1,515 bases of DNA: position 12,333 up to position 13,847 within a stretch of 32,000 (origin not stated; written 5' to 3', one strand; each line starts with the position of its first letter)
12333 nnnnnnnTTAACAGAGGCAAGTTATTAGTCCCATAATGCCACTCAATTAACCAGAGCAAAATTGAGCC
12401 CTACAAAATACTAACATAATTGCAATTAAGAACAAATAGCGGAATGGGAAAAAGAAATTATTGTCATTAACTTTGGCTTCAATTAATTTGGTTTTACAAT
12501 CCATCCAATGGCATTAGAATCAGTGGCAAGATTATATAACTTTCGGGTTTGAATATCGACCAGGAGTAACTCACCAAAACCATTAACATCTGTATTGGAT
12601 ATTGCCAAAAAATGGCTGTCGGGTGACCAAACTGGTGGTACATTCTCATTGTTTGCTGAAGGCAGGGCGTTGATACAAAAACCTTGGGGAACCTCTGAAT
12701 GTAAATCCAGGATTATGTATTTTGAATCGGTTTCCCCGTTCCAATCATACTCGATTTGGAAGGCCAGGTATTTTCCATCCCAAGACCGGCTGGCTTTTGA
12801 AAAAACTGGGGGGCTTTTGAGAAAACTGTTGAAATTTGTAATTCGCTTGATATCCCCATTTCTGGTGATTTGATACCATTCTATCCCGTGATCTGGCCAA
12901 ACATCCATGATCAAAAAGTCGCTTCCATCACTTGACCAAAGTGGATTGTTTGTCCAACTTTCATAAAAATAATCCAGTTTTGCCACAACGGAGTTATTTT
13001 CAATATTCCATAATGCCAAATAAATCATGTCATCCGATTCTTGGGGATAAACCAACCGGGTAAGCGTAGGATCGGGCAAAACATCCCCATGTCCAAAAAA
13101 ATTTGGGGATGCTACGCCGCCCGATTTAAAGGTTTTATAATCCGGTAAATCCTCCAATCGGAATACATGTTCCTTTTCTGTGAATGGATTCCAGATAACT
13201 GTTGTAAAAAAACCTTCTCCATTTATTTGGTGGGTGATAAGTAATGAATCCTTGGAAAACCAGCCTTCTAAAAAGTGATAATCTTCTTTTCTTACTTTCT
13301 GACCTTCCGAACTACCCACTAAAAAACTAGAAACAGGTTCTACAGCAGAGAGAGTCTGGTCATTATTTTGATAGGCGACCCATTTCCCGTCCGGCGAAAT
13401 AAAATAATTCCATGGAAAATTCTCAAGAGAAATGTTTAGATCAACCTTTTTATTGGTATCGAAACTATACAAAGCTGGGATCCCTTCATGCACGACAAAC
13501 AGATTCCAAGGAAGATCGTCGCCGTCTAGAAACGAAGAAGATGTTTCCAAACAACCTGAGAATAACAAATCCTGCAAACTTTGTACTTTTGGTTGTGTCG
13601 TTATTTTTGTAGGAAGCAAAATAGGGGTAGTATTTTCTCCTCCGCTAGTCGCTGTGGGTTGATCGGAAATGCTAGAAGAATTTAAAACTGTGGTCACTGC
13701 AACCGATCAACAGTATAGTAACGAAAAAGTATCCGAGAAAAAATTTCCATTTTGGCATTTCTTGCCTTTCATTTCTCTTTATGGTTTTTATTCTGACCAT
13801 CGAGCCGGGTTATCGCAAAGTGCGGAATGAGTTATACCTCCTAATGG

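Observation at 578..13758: Beta-propeller lipoproteins as immunity candidates; propeller subtype covaries with payload subtype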

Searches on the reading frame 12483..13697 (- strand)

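Call 6: search_protein_families(library=pfam, proteins=[window:12483-13697:-], max_evalue=0.01)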
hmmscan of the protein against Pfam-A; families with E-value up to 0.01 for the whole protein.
window:12483-13697:- (404 aa): 1 family
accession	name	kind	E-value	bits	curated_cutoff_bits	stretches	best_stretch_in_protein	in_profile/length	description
PF25174.1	Beta-prop_THOC3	-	0.00013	21.6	305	0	80-154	77-144/272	THOC3 beta-propeller domain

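Call 9: search_protein_families(library=ncbifam, proteins=[window:12483-13697:-], max_evalue=0.05)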
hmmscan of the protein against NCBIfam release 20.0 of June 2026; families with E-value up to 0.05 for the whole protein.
window:12483-13697:- (404 aa): 1 family
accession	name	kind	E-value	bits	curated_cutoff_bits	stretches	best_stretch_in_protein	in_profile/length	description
TIGR02800.1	propeller_TolB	equivalog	0.0085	15.1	343.15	0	347-393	232-277/418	Tol-Pal system beta propeller repeat protein TolB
